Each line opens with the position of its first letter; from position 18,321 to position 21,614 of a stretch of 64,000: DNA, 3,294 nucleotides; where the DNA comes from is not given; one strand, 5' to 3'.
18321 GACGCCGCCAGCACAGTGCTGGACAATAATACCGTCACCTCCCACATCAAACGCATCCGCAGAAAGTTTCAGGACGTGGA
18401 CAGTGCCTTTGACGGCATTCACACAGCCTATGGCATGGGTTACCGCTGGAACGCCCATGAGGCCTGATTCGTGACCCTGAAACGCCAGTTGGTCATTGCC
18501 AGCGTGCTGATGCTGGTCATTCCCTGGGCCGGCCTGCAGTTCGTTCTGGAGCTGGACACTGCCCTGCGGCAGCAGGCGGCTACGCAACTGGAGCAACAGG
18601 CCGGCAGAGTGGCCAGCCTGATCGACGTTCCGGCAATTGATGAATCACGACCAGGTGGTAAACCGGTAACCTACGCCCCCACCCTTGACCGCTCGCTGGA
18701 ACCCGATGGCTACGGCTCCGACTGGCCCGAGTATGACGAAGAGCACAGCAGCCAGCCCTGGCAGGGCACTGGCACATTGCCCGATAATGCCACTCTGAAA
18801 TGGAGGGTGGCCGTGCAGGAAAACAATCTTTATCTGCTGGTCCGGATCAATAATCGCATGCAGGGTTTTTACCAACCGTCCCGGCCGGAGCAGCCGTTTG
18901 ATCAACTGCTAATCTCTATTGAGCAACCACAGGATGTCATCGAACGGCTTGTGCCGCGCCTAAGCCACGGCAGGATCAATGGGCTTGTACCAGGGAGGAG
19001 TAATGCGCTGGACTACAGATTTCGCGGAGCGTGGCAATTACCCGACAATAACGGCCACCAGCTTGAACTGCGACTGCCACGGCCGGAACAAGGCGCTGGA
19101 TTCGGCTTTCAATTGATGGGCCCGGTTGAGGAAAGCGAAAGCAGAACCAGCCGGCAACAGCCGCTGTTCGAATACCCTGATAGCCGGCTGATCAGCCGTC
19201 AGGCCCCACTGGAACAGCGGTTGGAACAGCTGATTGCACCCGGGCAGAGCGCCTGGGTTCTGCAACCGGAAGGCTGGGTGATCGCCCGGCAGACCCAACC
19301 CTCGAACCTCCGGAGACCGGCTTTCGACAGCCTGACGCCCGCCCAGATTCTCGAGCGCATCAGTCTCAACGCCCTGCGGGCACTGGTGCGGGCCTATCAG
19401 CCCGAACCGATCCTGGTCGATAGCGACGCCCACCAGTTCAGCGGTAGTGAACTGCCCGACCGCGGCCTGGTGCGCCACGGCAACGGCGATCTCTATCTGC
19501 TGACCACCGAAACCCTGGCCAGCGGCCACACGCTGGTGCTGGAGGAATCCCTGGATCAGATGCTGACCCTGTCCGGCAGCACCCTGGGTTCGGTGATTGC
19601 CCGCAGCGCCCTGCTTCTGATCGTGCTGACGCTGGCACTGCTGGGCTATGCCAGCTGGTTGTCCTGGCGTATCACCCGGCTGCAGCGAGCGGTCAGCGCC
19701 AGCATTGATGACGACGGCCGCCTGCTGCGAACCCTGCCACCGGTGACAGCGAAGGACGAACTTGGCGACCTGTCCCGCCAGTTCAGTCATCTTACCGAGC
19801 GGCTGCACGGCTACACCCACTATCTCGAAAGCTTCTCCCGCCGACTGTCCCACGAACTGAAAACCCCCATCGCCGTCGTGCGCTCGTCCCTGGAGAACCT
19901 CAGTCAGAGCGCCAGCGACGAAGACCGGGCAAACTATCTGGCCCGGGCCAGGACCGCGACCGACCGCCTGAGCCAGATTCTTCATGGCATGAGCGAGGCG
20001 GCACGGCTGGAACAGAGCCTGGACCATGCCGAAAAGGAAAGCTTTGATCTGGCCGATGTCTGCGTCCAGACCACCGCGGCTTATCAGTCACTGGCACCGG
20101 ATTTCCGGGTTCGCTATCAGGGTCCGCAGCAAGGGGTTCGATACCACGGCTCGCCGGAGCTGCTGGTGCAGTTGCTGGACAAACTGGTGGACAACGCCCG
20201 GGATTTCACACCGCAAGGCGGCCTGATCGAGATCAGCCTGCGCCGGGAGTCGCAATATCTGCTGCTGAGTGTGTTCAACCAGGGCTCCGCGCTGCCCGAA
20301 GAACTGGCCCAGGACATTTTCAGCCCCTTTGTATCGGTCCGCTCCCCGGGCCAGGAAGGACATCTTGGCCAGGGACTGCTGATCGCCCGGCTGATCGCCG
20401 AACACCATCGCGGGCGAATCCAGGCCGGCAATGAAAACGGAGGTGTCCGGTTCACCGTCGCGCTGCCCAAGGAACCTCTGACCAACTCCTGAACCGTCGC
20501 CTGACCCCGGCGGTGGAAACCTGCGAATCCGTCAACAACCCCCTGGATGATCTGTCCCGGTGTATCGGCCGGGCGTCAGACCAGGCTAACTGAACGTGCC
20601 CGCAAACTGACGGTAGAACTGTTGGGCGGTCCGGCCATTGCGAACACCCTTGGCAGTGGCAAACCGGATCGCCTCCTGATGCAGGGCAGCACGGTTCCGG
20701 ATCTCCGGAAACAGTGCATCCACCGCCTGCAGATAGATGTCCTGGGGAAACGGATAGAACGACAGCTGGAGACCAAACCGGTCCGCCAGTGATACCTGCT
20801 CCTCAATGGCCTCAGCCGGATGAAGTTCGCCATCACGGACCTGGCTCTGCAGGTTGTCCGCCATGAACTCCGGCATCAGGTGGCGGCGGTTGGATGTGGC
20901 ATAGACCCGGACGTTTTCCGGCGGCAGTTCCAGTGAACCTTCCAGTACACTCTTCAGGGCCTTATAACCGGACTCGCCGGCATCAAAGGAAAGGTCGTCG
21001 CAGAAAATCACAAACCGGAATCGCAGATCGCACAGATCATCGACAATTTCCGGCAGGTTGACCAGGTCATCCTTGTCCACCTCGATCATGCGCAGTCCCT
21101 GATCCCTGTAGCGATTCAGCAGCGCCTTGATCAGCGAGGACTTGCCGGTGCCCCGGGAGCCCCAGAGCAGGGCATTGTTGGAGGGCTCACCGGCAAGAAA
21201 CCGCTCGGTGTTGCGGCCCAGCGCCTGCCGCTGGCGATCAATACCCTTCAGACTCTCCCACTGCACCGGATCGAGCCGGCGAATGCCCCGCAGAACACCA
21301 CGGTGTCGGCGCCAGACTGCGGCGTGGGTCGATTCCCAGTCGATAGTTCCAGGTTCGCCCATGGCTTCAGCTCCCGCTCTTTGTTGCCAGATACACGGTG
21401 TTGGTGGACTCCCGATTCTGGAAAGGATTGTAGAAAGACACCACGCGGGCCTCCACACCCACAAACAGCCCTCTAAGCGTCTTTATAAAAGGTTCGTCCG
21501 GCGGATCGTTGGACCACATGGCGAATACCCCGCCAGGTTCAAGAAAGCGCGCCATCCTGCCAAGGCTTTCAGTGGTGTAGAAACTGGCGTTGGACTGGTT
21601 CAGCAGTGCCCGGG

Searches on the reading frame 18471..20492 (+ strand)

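Call 7: search_protein_families(library=ncbifam, proteins=[window:18471-20492:+])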
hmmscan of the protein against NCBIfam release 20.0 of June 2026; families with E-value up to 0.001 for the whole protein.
window:18471-20492:+ (673 aa): 70 families (the best 25 are shown)
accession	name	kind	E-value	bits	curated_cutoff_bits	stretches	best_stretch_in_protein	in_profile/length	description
TIGR03785.1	marine_sort_HK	equivalog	3.9e-162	541.1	612.2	2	284-666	334-703/703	proteobacterial dedicated sortase system histidine kinase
NF008312.0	PRK11100.1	equivalog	8.5e-44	150.2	356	1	375-667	184-474/477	two-component system sensor histidine kinase CreC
NF058527.1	HistKinChvGCaul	equivalog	9.8e-35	120.3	740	1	399-667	253-533/535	two-component sensor histidine kinase ChvG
TIGR01386.1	cztS_silS_copS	subfamily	3.4e-31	108.7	292.55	1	382-666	171-457/457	heavy metal sensor histidine kinase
NF033092.0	HK_WalK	equivalog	7.5e-25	87.5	725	1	455-666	375-593/594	cell wall metabolism sensor histidine kinase WalK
NF012163.2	BaeS_SmeS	equivalog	1.4e-24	86.9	500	1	380-666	171-457/457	sensor histidine kinase efflux regulator BaeS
NF052314.1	T9SS_HK_PorY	subfamily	5.3e-23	81.7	350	1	426-663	185-416/418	PorY family sensor histidine kinase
NF008025.0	PRK10755.1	equivalog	8.3e-23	80.7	314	1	379-668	72-357/362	two-component system sensor histidine kinase PmrB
TIGR02966.1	phoR_proteo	equivalog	1e-22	80.6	334.2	1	455-664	117-332/333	phosphate regulon sensor histidine kinase PhoR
NF041735.1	hist_kin_RppB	equivalog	1.3e-22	80.2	400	1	453-666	217-438/438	two-component system sensor histidine kinase RppB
NF007345.0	PRK09835.1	subfamily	3e-22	78.8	423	1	382-667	196-480/482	Cu(+)/Ag(+) sensor histidine kinase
NF045900.1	HisKinCpxALeg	equivalog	5.2e-22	78.2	800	1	427-666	206-450/451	two-component system sensor histidine kinase CpxA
NF033091.0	HK_VanS_ACDEFG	equivalog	1e-21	77.3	400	1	459-666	81-293/293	vancomycin resistance histidine kinase VanS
NF046044.1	PnpS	equivalog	1.3e-21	77.1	400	1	455-666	173-390/390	two-component system histidine kinase PnpS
NF007837.0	PRK10549.1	equivalog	1.7e-21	76.5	603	1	425-668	213-459/466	envelope stress sensor histidine kinase BaeS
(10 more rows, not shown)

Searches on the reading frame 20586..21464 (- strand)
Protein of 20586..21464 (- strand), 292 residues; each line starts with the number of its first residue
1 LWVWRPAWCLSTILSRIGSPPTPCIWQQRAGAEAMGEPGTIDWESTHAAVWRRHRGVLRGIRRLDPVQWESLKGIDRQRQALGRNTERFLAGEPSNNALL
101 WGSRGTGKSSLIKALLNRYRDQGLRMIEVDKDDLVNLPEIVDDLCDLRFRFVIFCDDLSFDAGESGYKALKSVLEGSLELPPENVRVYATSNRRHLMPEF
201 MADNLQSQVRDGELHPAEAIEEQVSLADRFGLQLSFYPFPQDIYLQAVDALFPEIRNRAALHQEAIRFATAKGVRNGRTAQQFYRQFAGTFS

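Call 7: search_protein_families(library=ncbifam, proteins=[window:20586-21464:-])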
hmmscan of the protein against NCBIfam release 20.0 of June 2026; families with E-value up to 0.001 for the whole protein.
window:20586-21464:- (292 aa): 4 families
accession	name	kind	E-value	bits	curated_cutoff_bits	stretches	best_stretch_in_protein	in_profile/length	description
TIGR03420.1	DnaA_homol_Hda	equivalog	5.3e-05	22.9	194.8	1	87-146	30-90/226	DnaA regulatory inactivator Hda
TIGR02928.1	TIGR02928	subfamily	0.00026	20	181.3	1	70-122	15-67/366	orc1/cdc6 family replication initiation protein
NF003229.0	PRK04195.1-5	equivalog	0.00043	19.1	280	1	74-130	21-76/413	replication factor C large subunit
NF003226.0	PRK04195.1-1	equivalog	0.00073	18.6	588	1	73-140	17-85/405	replication factor C large subunit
